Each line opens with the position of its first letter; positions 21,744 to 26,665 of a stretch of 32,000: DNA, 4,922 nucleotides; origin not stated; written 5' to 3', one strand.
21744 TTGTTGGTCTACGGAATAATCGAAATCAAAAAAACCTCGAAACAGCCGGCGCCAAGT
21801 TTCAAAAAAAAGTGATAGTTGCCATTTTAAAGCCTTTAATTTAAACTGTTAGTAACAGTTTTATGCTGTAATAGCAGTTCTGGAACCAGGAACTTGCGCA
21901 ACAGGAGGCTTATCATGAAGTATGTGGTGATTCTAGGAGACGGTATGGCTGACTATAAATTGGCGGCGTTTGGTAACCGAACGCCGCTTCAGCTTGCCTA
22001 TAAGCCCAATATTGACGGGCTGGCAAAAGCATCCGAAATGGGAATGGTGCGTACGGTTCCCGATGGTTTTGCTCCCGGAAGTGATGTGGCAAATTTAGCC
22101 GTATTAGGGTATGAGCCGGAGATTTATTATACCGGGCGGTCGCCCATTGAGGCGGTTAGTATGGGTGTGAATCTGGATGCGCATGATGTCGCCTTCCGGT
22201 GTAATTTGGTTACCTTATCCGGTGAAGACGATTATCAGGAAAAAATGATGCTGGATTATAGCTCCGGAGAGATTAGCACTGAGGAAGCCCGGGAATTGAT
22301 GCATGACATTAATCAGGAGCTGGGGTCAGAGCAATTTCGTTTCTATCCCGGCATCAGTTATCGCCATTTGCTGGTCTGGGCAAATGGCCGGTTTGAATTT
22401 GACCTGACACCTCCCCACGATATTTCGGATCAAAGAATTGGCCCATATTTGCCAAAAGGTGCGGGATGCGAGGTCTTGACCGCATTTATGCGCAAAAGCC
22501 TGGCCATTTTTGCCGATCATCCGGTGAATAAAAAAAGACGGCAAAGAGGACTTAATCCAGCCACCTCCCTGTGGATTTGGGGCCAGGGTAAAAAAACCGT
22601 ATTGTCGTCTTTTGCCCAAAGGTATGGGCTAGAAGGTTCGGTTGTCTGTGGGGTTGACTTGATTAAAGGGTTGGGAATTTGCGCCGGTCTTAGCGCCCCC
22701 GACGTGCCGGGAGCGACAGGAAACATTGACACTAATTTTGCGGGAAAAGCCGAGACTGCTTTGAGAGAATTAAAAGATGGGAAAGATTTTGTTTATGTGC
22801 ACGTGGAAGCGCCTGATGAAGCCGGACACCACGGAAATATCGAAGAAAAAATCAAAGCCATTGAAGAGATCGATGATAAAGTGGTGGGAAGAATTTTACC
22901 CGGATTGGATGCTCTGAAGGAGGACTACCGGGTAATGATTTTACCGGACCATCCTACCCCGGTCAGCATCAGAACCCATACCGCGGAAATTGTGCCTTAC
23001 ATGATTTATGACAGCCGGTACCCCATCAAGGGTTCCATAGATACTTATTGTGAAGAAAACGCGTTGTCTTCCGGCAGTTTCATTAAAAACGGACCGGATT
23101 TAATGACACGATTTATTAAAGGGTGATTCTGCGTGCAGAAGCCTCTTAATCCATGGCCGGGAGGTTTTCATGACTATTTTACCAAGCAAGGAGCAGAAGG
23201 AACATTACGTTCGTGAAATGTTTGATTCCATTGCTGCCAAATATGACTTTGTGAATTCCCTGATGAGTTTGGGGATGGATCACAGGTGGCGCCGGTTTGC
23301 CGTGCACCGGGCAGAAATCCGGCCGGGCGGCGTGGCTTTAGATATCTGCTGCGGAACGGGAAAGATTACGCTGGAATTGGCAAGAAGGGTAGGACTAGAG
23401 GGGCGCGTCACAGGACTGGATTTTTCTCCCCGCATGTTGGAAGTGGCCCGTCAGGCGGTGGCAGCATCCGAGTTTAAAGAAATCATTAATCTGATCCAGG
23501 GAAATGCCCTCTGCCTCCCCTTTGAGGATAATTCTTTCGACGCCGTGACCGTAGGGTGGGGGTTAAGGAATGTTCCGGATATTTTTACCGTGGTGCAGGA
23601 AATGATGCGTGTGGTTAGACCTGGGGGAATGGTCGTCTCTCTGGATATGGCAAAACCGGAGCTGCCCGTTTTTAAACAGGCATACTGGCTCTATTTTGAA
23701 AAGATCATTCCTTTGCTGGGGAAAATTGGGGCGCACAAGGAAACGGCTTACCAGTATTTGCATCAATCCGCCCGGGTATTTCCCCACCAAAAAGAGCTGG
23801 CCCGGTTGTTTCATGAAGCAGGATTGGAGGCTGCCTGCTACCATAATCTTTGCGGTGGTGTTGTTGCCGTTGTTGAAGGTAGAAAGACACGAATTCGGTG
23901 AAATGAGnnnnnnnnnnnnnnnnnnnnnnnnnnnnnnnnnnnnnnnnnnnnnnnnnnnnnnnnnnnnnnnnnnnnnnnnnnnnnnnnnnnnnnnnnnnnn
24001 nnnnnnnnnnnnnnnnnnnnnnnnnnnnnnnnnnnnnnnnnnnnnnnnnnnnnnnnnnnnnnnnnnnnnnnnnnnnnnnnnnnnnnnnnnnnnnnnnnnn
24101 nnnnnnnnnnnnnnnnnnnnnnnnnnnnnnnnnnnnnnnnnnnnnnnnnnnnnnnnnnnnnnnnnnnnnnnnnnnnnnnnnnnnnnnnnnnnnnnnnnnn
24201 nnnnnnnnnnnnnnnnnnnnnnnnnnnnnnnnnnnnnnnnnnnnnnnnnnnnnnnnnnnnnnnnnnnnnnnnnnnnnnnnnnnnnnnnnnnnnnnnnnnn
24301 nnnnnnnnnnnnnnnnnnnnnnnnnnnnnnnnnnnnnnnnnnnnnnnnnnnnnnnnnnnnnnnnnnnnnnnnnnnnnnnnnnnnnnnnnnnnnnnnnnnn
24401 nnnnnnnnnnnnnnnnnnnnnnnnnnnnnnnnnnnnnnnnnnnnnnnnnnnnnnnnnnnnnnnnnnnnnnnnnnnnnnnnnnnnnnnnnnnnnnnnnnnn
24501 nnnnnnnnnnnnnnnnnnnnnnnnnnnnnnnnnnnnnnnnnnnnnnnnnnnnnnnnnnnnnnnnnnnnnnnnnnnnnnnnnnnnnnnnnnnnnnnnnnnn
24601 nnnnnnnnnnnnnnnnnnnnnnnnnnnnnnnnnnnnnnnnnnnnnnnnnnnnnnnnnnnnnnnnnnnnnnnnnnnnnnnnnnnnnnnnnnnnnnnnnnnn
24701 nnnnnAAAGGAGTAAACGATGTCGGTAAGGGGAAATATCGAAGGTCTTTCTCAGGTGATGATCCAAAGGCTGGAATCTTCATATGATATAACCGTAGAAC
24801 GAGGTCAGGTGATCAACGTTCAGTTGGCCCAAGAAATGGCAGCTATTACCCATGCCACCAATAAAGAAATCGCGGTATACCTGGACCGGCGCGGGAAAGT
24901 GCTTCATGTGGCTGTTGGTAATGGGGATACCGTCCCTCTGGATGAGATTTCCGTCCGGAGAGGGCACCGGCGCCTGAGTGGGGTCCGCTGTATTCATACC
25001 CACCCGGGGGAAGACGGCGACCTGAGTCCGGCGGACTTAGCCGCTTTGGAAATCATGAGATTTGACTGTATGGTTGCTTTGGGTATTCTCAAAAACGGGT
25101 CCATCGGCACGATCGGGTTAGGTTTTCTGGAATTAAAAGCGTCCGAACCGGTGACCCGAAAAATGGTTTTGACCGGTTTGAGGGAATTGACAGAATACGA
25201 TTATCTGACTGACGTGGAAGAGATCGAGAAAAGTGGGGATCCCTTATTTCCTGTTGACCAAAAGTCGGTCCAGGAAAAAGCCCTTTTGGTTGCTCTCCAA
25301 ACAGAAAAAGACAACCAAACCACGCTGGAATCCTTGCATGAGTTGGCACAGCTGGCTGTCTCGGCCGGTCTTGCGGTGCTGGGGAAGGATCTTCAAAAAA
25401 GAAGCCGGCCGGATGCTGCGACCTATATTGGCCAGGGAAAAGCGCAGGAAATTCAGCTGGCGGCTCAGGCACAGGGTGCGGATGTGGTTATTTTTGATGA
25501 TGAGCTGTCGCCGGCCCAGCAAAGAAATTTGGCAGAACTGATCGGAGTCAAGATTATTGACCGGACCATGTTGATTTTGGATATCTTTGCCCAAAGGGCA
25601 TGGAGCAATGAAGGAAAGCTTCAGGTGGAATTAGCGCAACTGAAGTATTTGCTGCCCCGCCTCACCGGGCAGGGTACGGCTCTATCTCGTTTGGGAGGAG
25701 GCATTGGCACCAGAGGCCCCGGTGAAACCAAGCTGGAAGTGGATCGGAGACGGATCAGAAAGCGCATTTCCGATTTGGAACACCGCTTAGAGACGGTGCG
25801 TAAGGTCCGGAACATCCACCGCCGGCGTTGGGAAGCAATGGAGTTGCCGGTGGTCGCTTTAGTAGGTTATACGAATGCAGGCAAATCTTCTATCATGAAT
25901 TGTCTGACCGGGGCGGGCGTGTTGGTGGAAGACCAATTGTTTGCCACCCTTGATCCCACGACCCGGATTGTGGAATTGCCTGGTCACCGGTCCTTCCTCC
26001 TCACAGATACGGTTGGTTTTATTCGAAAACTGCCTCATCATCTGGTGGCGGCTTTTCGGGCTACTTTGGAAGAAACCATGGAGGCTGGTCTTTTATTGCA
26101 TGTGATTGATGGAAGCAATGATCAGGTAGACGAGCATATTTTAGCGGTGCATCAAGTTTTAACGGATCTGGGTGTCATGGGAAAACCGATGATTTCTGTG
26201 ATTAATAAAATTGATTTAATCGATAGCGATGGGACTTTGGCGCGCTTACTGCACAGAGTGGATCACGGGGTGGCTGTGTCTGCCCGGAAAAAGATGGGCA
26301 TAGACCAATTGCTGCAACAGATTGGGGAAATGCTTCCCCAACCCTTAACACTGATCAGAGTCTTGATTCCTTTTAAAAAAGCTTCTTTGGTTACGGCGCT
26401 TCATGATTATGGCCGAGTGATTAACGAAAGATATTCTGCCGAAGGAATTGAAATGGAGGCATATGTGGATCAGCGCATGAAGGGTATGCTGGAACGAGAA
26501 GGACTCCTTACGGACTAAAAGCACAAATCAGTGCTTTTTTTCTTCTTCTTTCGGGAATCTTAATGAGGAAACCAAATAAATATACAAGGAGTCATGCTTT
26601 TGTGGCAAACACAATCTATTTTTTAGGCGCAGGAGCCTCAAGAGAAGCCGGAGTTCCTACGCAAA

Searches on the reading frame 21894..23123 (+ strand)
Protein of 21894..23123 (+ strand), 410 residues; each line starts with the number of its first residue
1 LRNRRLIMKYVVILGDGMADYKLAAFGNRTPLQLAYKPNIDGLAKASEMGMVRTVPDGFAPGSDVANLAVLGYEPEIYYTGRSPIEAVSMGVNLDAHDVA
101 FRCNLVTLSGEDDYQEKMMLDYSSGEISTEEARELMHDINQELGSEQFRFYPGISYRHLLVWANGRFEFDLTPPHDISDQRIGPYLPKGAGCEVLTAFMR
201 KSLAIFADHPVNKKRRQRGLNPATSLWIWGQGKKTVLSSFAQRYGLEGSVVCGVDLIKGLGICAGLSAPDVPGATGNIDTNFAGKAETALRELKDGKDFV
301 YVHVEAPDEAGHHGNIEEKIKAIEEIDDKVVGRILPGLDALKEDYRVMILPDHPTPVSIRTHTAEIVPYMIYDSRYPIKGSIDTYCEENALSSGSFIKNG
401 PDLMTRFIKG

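Call 9: search_protein_families(library=pfam, proteins=[window:21894-23123:+], max_evalue=0.00001)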
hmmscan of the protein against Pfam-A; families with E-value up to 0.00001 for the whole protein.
window:21894-23123:+ (410 aa): 2 families
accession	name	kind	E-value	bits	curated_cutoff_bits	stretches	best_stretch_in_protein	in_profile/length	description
PF10143.14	PhosphMutase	-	1.6e-62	210.8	21.5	1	44-212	1-170/170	2,3-bisphosphoglycerate-independent phosphoglycerate mutase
PF01676.23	Metalloenzyme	-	1e-39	137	24.3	1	8-375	1-224/252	Metalloenzyme superfamily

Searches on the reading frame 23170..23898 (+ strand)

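Call 9: search_protein_families(library=pfam, proteins=[window:23170-23898:+], max_evalue=0.00001)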
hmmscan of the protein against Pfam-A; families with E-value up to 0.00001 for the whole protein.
window:23170-23898:+ (243 aa): 7 families
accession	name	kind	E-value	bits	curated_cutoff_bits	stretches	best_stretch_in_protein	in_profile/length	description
PF01209.24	Ubie_methyltran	-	3.5e-76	256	20.1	1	8-238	3-232/233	ubiE/COQ5 methyltransferase family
PF13649.12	Methyltransf_25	-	8e-25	87.8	27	1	57-153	2-97/97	Methyltransferase domain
PF08241.18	Methyltransf_11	-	1.6e-24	86.8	21.2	1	57-156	1-94/95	Methyltransferase domain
PF13847.12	Methyltransf_31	-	1e-20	74.4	27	1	51-169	2-120/145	Methyltransferase domain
PF08242.18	Methyltransf_12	-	4.1e-13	50.3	30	1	57-155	1-98/98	Methyltransferase domain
PF13489.12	Methyltransf_23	-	2.3e-11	44.1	27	1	46-221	14-161/164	Methyltransferase domain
PF01135.25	PCMT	-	6.9e-07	29.7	20.3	1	46-153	67-167/210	Protein-L-isoaspartate(D-aspartate) O-methyltransferase (PCMT)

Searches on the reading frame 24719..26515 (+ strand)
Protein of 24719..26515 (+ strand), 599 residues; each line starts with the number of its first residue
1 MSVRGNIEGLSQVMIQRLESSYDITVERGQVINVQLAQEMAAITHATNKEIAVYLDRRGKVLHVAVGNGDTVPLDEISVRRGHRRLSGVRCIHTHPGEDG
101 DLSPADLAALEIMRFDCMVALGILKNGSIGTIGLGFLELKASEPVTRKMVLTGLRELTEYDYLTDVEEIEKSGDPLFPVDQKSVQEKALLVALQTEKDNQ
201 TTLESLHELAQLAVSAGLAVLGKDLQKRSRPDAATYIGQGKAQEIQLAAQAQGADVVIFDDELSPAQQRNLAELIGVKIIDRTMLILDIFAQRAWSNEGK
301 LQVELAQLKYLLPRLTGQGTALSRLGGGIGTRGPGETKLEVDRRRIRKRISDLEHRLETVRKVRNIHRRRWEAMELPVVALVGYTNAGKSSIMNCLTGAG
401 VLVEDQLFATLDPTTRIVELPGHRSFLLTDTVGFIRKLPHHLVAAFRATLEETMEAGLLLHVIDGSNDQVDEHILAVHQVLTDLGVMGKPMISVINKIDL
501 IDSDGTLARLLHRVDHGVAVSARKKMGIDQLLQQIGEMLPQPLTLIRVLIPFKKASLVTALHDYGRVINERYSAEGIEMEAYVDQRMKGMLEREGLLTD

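Call 9: search_protein_families(library=pfam, proteins=[window:24719-26515:+], max_evalue=0.00001)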
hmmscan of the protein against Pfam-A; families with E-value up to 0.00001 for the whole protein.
window:24719-26515:+ (599 aa): 4 families
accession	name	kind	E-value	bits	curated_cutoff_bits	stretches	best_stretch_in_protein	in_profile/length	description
PF13167.11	GTP-bdg_N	-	1.1e-33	116.1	25.4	1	204-291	2-89/89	GTP-binding GTPase N-terminal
PF16360.10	GTP-bdg_M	-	1.6e-32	112.3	29.5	1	293-370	1-78/79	GTP-binding GTPase Middle Region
PF01926.29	MMR_HSR1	-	5.4e-22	78.5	21.9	1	379-497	2-113/113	50S ribosome-binding GTPase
PF02421.24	FeoB_N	-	1.3e-07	31.7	27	1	379-535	3-156/156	Ferrous iron transport protein B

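Call 50: list_cluster_members(proteins=[window:24719-26515:+, window:21894-23123:+, window:23170-23898:+, window:8697-9752:+, window:11297-11860:+, window:12500-13708:+])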
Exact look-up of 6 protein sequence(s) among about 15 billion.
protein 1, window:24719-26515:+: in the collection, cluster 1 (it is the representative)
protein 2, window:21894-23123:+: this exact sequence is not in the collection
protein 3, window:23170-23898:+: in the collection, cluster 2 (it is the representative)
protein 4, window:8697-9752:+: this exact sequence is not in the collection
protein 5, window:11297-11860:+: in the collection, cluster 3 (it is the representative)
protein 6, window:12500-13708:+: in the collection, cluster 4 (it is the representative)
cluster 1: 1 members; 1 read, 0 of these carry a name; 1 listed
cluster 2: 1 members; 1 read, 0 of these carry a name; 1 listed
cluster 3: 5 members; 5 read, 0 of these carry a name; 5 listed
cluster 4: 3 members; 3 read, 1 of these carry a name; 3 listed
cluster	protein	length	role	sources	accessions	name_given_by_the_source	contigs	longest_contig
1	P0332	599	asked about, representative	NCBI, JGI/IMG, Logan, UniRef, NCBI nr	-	-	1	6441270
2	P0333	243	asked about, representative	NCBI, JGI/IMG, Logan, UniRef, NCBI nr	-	-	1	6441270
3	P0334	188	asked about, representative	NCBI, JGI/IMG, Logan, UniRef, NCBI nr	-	-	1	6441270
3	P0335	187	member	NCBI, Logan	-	-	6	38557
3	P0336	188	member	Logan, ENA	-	-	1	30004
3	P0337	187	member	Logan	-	-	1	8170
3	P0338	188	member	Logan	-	-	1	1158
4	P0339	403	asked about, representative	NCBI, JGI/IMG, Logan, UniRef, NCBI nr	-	-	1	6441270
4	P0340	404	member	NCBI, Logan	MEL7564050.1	MAG: NAD-dependent dihydropyrimidine dehydrogenase subunit PreA [Dehalobacterium sp.]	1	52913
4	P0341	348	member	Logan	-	-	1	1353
